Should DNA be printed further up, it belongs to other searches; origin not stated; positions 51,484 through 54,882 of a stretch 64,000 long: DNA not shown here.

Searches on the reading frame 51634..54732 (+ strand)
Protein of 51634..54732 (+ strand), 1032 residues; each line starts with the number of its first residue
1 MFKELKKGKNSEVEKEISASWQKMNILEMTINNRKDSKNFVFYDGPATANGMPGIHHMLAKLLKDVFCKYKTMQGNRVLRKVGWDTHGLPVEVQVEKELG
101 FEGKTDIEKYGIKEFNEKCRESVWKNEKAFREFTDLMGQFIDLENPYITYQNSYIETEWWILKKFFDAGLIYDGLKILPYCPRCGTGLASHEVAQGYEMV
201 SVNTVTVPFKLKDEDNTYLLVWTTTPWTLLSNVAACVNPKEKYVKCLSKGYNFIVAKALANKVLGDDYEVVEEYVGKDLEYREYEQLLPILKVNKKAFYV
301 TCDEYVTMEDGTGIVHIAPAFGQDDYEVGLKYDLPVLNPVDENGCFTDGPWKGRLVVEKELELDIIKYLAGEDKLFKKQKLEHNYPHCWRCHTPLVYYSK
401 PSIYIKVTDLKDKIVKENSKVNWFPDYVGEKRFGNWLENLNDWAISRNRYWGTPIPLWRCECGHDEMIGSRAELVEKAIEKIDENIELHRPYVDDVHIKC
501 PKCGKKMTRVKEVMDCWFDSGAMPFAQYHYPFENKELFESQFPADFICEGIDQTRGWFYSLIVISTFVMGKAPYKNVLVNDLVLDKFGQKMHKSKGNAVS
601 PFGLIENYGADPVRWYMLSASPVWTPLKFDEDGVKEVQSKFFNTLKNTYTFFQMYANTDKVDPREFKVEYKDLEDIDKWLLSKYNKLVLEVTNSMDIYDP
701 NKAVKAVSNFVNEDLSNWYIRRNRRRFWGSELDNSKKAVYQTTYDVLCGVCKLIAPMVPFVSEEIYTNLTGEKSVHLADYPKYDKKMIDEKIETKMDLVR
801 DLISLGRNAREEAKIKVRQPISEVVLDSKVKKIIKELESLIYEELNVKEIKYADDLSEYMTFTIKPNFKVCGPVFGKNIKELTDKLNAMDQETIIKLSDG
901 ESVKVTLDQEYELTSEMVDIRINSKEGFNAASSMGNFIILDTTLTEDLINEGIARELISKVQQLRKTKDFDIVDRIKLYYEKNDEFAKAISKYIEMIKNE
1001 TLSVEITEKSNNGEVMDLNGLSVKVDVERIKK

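Call 86: search_protein_families(library=pfam, proteins=[window:51634-54732:+], max_evalue=0.00001)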
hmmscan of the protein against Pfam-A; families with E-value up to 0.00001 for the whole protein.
window:51634-54732:+ (1032 aa): 4 families
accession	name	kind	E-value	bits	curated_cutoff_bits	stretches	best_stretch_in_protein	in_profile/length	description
PF00133.28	tRNA-synt_1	-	4.8e-123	411.4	22.7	1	18-622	3-406/414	tRNA synthetases class I (I, L, M and V)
PF19302.4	DUF5915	-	2.1e-52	177.9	27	1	839-1029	2-194/195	Domain of unknown function (DUF5915)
PF08264.19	Anticodon_1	-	7.6e-39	133.4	25.1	1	677-823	1-146/148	Anticodon-binding domain of tRNA ligase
PF09334.17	tRNA-synt_1g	-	1.6e-15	57.3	20.1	0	49-98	10-59/391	tRNA synthetases class I (M)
